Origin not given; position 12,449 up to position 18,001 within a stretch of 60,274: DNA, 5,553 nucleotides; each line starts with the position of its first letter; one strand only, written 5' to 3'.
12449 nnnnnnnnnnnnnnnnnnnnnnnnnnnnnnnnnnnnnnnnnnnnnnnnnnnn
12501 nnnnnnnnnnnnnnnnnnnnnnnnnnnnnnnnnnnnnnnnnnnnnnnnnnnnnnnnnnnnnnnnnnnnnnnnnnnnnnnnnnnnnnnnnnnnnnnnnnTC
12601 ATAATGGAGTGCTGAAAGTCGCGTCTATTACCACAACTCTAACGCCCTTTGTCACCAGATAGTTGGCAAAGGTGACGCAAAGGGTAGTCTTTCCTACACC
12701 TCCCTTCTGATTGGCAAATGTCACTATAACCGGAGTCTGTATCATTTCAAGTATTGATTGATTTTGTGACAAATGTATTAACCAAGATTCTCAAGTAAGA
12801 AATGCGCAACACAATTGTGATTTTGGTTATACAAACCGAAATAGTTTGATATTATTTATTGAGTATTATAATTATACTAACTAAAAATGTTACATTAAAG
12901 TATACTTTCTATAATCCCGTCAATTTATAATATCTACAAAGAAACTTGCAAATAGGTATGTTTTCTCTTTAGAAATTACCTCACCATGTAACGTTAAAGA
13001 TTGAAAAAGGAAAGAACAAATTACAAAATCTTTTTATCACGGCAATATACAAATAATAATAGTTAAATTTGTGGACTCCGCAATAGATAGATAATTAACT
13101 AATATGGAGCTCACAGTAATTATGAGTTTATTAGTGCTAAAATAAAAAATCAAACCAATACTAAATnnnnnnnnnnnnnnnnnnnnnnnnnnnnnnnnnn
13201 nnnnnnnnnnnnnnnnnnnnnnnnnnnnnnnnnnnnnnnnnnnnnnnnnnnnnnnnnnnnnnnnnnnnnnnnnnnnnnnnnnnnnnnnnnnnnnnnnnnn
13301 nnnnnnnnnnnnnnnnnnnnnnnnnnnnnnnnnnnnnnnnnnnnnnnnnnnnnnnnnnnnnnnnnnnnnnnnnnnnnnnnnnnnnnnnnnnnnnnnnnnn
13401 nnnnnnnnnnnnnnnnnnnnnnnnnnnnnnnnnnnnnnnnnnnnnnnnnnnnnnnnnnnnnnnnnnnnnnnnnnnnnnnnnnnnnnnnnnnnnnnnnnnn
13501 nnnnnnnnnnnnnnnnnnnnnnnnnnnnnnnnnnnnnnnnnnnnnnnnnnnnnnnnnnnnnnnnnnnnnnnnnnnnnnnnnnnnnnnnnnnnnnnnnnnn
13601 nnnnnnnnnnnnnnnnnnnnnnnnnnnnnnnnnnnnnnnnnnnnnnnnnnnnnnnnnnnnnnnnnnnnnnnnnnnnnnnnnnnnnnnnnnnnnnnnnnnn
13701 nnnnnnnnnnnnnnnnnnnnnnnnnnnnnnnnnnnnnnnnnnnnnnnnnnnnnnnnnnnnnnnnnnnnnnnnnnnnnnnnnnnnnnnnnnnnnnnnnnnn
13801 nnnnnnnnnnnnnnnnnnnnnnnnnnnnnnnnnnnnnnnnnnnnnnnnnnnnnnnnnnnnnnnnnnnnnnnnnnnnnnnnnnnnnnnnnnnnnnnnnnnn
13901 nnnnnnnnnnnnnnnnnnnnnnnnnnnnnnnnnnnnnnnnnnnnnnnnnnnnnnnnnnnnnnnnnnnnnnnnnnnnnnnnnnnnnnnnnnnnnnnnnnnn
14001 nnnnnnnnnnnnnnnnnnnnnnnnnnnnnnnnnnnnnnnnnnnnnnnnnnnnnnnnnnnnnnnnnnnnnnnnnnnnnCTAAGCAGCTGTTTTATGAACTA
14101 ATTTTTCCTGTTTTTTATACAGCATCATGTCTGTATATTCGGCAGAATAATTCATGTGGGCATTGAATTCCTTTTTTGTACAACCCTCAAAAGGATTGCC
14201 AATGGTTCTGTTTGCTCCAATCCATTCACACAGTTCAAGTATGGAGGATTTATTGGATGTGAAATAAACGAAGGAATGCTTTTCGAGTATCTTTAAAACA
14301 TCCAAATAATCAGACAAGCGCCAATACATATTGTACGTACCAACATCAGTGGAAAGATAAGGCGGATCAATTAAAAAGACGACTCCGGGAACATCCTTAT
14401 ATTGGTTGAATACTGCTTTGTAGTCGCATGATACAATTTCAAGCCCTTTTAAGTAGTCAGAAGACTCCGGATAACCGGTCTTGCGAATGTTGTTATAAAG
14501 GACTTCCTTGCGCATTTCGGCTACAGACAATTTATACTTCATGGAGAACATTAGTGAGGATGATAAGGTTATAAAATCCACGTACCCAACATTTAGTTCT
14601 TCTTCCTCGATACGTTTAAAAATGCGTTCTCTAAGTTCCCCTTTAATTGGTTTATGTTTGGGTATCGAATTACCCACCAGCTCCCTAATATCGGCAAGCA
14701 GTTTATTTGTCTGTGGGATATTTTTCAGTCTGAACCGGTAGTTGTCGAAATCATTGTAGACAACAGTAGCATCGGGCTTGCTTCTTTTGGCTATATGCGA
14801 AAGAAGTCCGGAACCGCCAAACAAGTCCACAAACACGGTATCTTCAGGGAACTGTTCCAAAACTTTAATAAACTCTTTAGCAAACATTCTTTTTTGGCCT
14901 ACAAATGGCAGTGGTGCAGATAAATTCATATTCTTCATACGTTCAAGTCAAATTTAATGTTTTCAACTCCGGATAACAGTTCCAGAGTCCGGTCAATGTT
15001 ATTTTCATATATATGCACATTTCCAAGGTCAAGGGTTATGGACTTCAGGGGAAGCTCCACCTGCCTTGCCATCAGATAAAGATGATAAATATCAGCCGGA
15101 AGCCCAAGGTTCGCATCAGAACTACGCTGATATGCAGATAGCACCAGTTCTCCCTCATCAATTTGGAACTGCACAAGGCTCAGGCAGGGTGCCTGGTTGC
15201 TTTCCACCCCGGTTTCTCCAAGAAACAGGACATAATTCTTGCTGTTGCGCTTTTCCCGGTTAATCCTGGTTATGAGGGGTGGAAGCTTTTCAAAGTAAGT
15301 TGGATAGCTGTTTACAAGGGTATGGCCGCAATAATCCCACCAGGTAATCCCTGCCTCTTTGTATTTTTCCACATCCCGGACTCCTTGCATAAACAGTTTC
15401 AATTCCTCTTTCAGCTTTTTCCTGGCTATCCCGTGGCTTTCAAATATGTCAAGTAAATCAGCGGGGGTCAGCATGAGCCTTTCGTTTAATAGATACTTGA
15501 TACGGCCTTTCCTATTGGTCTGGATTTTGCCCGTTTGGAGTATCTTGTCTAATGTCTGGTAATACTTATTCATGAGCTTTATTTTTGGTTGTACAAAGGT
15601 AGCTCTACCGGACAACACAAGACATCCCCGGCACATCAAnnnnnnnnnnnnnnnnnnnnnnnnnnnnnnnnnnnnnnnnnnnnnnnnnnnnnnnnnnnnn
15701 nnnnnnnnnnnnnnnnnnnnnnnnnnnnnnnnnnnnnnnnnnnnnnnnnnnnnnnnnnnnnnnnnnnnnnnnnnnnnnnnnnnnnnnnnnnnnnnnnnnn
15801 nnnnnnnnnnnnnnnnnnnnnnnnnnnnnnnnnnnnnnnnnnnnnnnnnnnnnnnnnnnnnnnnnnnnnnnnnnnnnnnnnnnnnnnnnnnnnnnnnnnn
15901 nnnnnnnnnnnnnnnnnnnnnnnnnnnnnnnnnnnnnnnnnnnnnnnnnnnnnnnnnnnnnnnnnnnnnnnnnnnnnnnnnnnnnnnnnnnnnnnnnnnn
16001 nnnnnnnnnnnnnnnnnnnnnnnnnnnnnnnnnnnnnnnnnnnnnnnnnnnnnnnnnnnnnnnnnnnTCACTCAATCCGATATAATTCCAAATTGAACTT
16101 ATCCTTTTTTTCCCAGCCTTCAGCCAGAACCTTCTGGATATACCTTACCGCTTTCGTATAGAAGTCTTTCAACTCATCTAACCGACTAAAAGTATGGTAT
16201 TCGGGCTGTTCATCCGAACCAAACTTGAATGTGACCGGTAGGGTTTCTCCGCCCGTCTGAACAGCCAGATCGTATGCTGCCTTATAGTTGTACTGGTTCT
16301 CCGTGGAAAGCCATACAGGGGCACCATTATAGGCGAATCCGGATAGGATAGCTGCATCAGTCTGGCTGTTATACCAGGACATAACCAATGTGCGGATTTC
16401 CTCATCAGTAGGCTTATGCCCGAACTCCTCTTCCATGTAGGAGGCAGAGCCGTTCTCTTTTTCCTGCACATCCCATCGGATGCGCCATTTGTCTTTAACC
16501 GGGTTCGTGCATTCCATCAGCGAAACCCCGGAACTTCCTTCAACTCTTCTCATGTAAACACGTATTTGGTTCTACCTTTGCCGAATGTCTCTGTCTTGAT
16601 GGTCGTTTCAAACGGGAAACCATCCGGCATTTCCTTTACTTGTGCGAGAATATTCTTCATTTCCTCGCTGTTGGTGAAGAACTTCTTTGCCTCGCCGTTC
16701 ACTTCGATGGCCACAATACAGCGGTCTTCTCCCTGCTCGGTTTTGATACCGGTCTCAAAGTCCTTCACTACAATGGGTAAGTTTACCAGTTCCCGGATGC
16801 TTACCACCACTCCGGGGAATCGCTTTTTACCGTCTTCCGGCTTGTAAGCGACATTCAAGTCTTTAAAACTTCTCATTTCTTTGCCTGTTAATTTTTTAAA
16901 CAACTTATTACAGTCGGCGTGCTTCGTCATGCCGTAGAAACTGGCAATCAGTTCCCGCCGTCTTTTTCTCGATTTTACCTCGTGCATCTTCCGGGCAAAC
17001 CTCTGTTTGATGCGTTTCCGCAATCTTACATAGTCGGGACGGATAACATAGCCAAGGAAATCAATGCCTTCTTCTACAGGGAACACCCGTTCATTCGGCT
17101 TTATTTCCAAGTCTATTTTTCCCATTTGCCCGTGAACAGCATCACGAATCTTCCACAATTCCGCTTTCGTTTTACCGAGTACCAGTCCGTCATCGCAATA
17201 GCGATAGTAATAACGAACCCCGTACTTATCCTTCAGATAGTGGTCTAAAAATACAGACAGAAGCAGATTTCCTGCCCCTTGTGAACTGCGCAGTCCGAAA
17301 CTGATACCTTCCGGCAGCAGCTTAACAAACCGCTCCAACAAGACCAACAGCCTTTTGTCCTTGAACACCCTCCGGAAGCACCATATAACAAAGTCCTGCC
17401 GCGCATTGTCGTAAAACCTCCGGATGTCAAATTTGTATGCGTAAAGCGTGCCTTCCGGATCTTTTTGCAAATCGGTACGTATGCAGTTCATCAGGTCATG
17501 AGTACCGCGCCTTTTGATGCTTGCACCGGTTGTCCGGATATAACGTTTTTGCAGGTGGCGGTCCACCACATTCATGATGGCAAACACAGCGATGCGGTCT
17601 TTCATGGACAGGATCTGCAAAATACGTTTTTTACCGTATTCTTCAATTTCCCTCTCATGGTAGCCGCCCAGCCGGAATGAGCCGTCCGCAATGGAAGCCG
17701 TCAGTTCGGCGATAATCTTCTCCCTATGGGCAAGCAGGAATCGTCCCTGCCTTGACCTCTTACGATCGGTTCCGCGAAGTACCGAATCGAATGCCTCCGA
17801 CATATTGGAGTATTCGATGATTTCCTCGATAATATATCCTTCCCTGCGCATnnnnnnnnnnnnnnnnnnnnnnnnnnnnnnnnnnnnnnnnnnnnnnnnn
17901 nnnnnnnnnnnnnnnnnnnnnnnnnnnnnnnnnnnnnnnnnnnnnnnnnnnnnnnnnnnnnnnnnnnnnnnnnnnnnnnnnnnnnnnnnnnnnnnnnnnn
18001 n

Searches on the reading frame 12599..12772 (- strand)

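Call 28: search_protein_families(library=pfam, proteins=[window:12599-12772:-], max_evalue=0.001)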
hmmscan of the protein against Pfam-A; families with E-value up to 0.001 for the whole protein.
window:12599-12772:- (57 aa): 8 families
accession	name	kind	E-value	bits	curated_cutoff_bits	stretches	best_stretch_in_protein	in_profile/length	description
PF01656.29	CbiA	-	1.5e-10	41.5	25.4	1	17-51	1-35/125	CobQ/CobB/MinD/ParA nucleotide binding domain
PF13614.12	AAA_31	-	2.1e-10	41.2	27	1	16-51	3-38/177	AAA domain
PF09140.17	MipZ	-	4e-06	26.8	20.7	1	16-50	2-36/262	ATPase MipZ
PF10609.15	ParA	-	1.1e-05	25.4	27.1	1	16-52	5-41/246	NUBPL iron-transfer P-loop NTPase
PF16575.11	CLP1_P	-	5.6e-05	23.5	26.6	1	25-51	4-30/188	mRNA cleavage and polyadenylation factor CLP1 P-loop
PF07015.17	VirC1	-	0.00011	22.1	24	1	16-57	3-44/231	VirC1 protein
PF02374.21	ArsA_ATPase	-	0.00044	20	24.3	1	19-49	5-35/305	Anion-transporting ATPase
PF02606.20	LpxK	-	0.00079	19.1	27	1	11-49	33-71/328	Tetraacyldisaccharide-1-P 4'-kinase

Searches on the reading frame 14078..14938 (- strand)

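Call 29: search_protein_families(library=pfam, proteins=[window:14078-14938:-], max_evalue=0.001)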
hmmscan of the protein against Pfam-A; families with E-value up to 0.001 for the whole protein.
window:14078-14938:- (286 aa): 2 families
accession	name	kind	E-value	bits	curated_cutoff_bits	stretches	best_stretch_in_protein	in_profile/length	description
PF02086.21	MethyltransfD12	-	1.5e-09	38.4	22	1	13-208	2-200/253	D12 class N6 adenine-specific DNA methyltransferase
PF03602.21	Cons_hypoth95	-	0.00011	22.3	24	0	85-240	11-165/182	Conserved hypothetical protein 95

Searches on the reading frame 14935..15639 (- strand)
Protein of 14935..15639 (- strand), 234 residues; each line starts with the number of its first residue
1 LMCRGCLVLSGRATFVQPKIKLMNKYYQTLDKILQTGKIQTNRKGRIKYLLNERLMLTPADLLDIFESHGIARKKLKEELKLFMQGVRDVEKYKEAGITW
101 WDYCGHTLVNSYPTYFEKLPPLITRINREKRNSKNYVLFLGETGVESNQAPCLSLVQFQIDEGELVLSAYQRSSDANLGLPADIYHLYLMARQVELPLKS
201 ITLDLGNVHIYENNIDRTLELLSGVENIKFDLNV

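Call 29: search_protein_families(library=pfam, proteins=[window:14935-15639:-], max_evalue=0.001)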
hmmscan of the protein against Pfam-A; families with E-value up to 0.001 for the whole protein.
window:14935-15639:- (234 aa): 1 family
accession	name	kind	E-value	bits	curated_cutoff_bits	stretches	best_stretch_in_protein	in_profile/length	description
PF00303.24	Thymidylat_synt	-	2.3e-19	70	24.3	1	25-223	2-223/266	Thymidylate synthase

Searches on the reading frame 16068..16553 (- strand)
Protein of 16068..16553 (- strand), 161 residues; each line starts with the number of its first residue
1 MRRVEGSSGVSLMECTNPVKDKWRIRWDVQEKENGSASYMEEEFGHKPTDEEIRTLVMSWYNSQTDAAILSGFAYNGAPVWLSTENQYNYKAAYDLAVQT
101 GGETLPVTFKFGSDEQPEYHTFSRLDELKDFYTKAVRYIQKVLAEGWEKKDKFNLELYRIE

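Call 88: search_protein_families(library=phrogs, proteins=[window:16068-16553:-], max_evalue=0.00001)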
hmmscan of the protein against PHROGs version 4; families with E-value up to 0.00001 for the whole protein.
window:16068-16553:- (161 aa): 1 family
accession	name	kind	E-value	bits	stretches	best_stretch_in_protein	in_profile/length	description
phrog_19239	-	unknown function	3e-74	249.6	1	1-159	1-160/161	-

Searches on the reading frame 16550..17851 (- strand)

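Call 29: search_protein_families(library=pfam, proteins=[window:16550-17851:-], max_evalue=0.001)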
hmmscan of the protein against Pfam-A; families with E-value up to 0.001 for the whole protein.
window:16550-17851:- (433 aa): 1 family
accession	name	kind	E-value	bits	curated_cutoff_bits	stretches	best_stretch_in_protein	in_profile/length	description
PF00078.32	RVT_1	-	4.1e-11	43.4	29.6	1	73-270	7-205/205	Reverse transcriptase (RNA-dependent DNA polymerase)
